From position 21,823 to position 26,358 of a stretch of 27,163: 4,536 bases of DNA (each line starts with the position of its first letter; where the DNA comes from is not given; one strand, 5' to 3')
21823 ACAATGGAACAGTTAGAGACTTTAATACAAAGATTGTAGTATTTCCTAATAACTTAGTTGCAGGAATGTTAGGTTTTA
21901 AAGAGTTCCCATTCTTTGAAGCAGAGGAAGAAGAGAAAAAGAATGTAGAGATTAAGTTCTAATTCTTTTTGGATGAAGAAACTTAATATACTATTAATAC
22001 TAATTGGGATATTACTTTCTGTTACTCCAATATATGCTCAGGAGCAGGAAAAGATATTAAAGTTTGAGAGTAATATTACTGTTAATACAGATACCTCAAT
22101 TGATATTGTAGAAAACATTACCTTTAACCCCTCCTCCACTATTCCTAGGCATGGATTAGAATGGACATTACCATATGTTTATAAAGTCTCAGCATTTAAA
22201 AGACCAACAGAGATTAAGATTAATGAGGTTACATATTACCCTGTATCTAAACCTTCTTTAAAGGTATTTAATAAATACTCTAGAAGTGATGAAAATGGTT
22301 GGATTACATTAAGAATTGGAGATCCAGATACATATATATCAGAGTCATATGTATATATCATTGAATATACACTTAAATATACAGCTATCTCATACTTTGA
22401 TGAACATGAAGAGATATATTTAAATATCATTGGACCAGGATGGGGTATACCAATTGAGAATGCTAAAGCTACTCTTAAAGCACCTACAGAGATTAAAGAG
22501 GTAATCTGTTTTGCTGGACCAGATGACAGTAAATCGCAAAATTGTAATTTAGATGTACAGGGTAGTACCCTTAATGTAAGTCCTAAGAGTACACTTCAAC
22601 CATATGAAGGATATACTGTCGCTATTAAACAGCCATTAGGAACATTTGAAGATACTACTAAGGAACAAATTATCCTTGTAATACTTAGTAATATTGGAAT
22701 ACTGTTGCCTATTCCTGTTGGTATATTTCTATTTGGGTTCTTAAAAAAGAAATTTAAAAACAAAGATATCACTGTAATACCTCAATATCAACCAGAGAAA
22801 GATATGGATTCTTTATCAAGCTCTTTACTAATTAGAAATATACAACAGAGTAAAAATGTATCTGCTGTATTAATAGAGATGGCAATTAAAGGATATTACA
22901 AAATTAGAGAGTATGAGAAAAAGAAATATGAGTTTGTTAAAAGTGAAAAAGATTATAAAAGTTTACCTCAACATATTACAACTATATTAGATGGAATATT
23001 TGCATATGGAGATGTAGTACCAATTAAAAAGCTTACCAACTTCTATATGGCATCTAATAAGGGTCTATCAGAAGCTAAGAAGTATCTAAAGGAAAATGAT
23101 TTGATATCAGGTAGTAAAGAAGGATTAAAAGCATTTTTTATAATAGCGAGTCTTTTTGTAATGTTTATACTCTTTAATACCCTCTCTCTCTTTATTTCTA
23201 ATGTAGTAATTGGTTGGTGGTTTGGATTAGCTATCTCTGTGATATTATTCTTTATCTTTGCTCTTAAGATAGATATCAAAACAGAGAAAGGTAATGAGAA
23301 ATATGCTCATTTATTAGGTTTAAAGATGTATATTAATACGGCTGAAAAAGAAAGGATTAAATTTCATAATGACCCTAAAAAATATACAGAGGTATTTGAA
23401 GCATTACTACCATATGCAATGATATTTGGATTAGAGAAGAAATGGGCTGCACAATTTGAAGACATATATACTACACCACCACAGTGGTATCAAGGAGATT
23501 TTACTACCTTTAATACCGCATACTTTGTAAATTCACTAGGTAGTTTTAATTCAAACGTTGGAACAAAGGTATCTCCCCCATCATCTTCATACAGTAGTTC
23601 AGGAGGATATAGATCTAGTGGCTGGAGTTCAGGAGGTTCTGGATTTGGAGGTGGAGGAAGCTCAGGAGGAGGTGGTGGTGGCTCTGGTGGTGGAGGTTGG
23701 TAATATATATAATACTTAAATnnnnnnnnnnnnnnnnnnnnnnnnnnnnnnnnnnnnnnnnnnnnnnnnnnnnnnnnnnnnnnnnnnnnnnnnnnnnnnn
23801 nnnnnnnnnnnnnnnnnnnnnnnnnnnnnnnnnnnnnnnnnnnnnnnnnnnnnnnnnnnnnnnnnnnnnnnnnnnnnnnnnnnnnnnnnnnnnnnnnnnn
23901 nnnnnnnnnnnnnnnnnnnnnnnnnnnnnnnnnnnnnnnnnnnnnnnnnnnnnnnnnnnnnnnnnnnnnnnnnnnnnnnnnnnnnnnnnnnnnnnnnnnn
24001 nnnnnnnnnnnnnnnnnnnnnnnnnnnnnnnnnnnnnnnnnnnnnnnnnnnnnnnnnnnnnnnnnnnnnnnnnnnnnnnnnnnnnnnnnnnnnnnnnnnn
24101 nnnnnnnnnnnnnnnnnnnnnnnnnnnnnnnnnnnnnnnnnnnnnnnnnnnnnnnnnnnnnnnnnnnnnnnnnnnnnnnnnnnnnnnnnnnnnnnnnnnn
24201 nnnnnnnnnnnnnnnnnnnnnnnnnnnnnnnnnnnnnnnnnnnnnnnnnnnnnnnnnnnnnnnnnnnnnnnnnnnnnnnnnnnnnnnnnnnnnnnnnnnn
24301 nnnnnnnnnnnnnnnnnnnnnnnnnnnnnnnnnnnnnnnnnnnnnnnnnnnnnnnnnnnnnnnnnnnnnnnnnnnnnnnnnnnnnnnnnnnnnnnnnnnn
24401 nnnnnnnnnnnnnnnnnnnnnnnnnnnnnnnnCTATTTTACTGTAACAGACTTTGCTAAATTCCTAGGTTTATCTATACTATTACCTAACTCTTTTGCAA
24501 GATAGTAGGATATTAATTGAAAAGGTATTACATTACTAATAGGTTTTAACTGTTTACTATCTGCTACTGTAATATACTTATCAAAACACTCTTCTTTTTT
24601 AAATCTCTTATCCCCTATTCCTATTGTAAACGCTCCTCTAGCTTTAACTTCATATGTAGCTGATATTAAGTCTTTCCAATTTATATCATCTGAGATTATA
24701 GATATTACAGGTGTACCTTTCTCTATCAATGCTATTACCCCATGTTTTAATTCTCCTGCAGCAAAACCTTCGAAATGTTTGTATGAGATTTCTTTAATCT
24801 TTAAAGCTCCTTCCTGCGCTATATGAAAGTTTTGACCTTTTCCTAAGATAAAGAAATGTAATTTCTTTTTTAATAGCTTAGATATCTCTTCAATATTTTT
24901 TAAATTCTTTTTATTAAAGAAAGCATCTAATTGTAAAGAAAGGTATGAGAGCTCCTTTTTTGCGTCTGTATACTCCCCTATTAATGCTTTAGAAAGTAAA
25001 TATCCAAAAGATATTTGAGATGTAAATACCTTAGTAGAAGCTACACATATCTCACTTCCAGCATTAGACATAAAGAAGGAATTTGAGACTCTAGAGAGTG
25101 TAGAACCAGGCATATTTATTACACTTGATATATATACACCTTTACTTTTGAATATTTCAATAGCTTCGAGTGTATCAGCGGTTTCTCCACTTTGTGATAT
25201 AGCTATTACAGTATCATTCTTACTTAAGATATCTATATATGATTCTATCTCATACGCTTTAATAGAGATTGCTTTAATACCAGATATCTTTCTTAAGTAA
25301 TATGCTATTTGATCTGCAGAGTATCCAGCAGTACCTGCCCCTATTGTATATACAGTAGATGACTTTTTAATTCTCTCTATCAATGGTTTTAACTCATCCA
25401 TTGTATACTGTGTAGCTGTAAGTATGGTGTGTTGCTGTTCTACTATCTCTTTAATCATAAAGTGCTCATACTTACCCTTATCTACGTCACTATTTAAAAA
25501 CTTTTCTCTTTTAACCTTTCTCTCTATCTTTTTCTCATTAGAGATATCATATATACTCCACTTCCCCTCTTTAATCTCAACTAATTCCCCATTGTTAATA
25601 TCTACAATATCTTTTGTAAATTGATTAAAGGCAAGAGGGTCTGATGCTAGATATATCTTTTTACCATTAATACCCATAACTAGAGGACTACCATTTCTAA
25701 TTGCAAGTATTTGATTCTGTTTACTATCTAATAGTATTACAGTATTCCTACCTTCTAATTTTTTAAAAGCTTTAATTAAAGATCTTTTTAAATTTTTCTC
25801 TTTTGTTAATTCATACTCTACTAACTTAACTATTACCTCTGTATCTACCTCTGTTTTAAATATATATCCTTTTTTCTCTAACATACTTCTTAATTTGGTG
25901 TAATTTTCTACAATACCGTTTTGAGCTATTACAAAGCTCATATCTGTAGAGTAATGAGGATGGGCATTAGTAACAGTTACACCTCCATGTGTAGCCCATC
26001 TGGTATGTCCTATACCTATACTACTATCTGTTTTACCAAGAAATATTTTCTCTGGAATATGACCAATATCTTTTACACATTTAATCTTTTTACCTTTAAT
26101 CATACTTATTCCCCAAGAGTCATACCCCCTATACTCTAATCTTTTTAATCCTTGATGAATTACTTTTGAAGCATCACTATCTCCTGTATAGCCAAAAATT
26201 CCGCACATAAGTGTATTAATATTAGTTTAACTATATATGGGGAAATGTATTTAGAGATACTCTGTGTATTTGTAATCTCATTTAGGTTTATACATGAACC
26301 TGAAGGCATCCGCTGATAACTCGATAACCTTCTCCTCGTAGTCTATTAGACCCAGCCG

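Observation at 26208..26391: Compact glmS ribozyme with a rearranged catalytic core in a probable CPR genome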

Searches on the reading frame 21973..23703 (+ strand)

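Call 45: search_protein_families(library=pfam, proteins=[window:21973-23703:+], max_evalue=0.001)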
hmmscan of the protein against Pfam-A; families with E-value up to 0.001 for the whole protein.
window:21973-23703:+ (576 aa): 2 families
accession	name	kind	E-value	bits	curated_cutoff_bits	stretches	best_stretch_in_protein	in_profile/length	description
PF20990.2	DUF2207_C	-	3.9e-26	92.7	33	1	270-495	2-247/247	Predicted membrane protein (DUF2207) C-terminal domain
PF09972.14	DUF2207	-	7.3e-19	69.1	24.4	1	27-192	1-145/172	Predicted membrane protein (DUF2207) N-terminal domain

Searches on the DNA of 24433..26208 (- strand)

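Call 9: search_rna_families(sources=[L001, L002, L003, L004, L005, L020, L022, L023, L027], threshold=gathering, show_alignments=8)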
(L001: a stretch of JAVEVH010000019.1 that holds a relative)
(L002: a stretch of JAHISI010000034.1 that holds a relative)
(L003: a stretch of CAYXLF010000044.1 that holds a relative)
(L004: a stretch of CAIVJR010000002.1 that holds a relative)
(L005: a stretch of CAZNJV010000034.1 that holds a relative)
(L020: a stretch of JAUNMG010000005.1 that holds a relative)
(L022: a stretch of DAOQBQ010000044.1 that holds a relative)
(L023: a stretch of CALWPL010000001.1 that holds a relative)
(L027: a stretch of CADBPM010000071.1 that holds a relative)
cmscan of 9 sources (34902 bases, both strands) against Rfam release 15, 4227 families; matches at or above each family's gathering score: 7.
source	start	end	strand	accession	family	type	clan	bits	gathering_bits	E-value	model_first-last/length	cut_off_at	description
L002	114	252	+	RF00234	glmS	Cis-reg; riboswitch;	-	57.1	37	8.3e-11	1-167/167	no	glmS glucosamine-6-phosphate activated ribozyme aptamer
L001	1336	1464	+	RF00234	glmS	Cis-reg; riboswitch;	-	54.6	37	3.9e-10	1-167/167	no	glmS glucosamine-6-phosphate activated ribozyme aptamer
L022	1336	1467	+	RF00234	glmS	Cis-reg; riboswitch;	-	52.5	37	1.5e-09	1-167/167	no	glmS glucosamine-6-phosphate activated ribozyme aptamer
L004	1327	1464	+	RF00234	glmS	Cis-reg; riboswitch;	-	47.7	37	3e-08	1-167/167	no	glmS glucosamine-6-phosphate activated ribozyme aptamer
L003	1332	1468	+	RF00234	glmS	Cis-reg; riboswitch;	-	47.3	37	3.8e-08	1-167/167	no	glmS glucosamine-6-phosphate activated ribozyme aptamer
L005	206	343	+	RF00234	glmS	Cis-reg; riboswitch;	-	40.4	37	2.9e-06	1-167/167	no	glmS glucosamine-6-phosphate activated ribozyme aptamer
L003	4537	4584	+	RF00005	tRNA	Gene; tRNA;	CL00001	32.4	29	0.0038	1-46/71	3'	tRNA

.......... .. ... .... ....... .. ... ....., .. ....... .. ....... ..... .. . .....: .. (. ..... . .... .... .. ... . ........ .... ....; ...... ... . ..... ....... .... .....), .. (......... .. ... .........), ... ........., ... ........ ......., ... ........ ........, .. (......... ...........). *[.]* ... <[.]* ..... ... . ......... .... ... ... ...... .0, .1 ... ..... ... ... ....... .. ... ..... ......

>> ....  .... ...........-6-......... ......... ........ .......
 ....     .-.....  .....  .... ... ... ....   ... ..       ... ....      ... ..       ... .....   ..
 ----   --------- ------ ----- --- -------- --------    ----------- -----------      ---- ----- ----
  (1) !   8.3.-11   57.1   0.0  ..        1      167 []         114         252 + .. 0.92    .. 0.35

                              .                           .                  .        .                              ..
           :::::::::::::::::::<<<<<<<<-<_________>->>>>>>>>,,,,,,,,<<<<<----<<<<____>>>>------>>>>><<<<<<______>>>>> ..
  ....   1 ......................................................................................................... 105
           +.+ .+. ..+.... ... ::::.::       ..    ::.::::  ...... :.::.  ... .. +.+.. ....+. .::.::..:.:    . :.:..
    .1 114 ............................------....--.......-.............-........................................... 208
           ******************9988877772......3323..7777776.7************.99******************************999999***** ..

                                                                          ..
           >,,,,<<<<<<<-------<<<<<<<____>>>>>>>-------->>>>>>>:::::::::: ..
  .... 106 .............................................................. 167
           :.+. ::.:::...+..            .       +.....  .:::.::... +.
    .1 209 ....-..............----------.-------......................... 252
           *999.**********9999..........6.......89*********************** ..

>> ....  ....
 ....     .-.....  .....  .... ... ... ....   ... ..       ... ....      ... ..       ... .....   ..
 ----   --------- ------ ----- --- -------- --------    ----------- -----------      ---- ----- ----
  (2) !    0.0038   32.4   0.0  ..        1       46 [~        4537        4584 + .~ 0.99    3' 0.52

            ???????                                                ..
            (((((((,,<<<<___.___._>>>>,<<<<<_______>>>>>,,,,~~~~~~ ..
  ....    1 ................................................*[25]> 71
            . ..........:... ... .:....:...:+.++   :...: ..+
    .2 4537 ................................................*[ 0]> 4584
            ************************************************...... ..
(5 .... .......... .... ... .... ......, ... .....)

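Call 72: search_rna_families(sources=[L045, L061, L072, L093, L097, L099, L108, L137, L152, L157, L158, L039, L103, L150, L126, L069, L044, L048, L106, L138], threshold=gathering, show_alignments=0)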
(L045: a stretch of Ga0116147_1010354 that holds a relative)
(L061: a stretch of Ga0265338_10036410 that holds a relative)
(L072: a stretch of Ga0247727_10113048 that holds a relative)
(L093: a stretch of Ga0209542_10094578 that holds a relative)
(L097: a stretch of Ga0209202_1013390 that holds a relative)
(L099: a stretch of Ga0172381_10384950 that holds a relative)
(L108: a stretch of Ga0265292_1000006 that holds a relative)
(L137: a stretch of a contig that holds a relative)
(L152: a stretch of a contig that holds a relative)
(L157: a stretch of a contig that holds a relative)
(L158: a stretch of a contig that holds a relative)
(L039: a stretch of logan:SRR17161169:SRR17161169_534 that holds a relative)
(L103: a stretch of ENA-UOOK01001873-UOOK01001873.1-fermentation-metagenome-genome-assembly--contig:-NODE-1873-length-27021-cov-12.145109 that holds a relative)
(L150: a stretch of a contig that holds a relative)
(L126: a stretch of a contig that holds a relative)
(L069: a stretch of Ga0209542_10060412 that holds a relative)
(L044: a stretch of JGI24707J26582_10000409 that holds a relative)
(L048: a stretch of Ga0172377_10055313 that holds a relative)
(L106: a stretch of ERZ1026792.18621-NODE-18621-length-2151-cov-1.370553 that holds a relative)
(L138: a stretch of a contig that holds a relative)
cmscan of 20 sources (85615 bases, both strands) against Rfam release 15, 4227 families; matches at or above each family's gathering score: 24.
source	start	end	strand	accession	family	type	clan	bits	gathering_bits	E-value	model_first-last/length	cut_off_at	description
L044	1574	1787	-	RF00234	glmS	Cis-reg; riboswitch;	-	94.3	37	1.6e-20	1-167/167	no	glmS glucosamine-6-phosphate activated ribozyme aptamer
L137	1138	1295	-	RF00234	glmS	Cis-reg; riboswitch;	-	75.5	37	2.1e-15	1-167/167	no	glmS glucosamine-6-phosphate activated ribozyme aptamer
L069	1818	1978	+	RF00234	glmS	Cis-reg; riboswitch;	-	73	37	1e-14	1-167/167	no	glmS glucosamine-6-phosphate activated ribozyme aptamer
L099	285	444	-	RF00234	glmS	Cis-reg; riboswitch;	-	72.5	37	1.3e-14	1-167/167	no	glmS glucosamine-6-phosphate activated ribozyme aptamer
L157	686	759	-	RF00005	tRNA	Gene; tRNA;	CL00001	71.4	29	1.7e-13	1-71/71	no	tRNA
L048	2617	2690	+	RF00005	tRNA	Gene; tRNA;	CL00001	67.8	29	1.7e-12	1-71/71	no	tRNA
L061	3767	3838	+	RF00005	tRNA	Gene; tRNA;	CL00001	67.6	29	2e-12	1-71/71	no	tRNA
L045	5926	6055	-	RF00234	glmS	Cis-reg; riboswitch;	-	61.6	37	1.2e-11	1-167/167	no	glmS glucosamine-6-phosphate activated ribozyme aptamer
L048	237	369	+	RF00234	glmS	Cis-reg; riboswitch;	-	61.1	37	1.7e-11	1-167/167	no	glmS glucosamine-6-phosphate activated ribozyme aptamer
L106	1749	1880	-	RF00234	glmS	Cis-reg; riboswitch;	-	60.6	37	2.3e-11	1-167/167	no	glmS glucosamine-6-phosphate activated ribozyme aptamer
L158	5218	5389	-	RF00234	glmS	Cis-reg; riboswitch;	-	58.3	37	9.6e-11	1-167/167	no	glmS glucosamine-6-phosphate activated ribozyme aptamer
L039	1244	1455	+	RF00234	glmS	Cis-reg; riboswitch;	-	58.2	37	1e-10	1-167/167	no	glmS glucosamine-6-phosphate activated ribozyme aptamer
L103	363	497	-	RF00234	glmS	Cis-reg; riboswitch;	-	55.3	37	6.3e-10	1-167/167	no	glmS glucosamine-6-phosphate activated ribozyme aptamer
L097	209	335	+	RF00234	glmS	Cis-reg; riboswitch;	-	51.4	37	7.2e-09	1-167/167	no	glmS glucosamine-6-phosphate activated ribozyme aptamer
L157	887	969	-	RF00005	tRNA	Gene; tRNA;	CL00001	51.3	29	5.8e-08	1-71/71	no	tRNA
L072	701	851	-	RF00234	glmS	Cis-reg; riboswitch;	-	50.8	37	1.1e-08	1-167/167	no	glmS glucosamine-6-phosphate activated ribozyme aptamer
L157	118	255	-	RF00234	glmS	Cis-reg; riboswitch;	-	49.2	37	2.9e-08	1-167/167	no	glmS glucosamine-6-phosphate activated ribozyme aptamer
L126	5703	5838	-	RF00234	glmS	Cis-reg; riboswitch;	-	48.9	37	3.4e-08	1-167/167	no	glmS glucosamine-6-phosphate activated ribozyme aptamer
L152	373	504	-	RF00234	glmS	Cis-reg; riboswitch;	-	46.9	37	1.2e-07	1-167/167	no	glmS glucosamine-6-phosphate activated ribozyme aptamer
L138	722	859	-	RF00234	glmS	Cis-reg; riboswitch;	-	46.9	37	1.2e-07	1-167/167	no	glmS glucosamine-6-phosphate activated ribozyme aptamer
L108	1858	2006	+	RF00234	glmS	Cis-reg; riboswitch;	-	46.5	37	1.6e-07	1-167/167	no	glmS glucosamine-6-phosphate activated ribozyme aptamer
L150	815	949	-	RF00234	glmS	Cis-reg; riboswitch;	-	45.6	37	2.7e-07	1-167/167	no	glmS glucosamine-6-phosphate activated ribozyme aptamer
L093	1190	1316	-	RF00234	glmS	Cis-reg; riboswitch;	-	43.2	37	1.3e-06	1-167/167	no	glmS glucosamine-6-phosphate activated ribozyme aptamer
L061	1317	1469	+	RF00234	glmS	Cis-reg; riboswitch;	-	41.4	37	3.7e-06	1-167/167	no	glmS glucosamine-6-phosphate activated ribozyme aptamer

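Call 73: search_rna_families(sources=[L044, L069, L137, L045], threshold=gathering, show_alignments=4)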
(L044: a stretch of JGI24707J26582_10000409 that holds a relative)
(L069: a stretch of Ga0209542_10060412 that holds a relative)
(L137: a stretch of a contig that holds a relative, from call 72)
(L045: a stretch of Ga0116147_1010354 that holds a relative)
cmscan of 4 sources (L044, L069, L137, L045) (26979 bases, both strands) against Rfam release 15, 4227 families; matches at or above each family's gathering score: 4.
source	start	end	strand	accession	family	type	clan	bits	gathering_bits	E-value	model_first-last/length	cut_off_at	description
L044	1574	1787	-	RF00234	glmS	Cis-reg; riboswitch;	-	94.3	37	5.1e-21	1-167/167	no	glmS glucosamine-6-phosphate activated ribozyme aptamer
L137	1138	1295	-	RF00234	glmS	Cis-reg; riboswitch;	-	75.5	37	6.6e-16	1-167/167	no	glmS glucosamine-6-phosphate activated ribozyme aptamer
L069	1818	1978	+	RF00234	glmS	Cis-reg; riboswitch;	-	73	37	3.1e-15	1-167/167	no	glmS glucosamine-6-phosphate activated ribozyme aptamer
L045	5926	6055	-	RF00234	glmS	Cis-reg; riboswitch;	-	61.6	37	3.8e-12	1-167/167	no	glmS glucosamine-6-phosphate activated ribozyme aptamer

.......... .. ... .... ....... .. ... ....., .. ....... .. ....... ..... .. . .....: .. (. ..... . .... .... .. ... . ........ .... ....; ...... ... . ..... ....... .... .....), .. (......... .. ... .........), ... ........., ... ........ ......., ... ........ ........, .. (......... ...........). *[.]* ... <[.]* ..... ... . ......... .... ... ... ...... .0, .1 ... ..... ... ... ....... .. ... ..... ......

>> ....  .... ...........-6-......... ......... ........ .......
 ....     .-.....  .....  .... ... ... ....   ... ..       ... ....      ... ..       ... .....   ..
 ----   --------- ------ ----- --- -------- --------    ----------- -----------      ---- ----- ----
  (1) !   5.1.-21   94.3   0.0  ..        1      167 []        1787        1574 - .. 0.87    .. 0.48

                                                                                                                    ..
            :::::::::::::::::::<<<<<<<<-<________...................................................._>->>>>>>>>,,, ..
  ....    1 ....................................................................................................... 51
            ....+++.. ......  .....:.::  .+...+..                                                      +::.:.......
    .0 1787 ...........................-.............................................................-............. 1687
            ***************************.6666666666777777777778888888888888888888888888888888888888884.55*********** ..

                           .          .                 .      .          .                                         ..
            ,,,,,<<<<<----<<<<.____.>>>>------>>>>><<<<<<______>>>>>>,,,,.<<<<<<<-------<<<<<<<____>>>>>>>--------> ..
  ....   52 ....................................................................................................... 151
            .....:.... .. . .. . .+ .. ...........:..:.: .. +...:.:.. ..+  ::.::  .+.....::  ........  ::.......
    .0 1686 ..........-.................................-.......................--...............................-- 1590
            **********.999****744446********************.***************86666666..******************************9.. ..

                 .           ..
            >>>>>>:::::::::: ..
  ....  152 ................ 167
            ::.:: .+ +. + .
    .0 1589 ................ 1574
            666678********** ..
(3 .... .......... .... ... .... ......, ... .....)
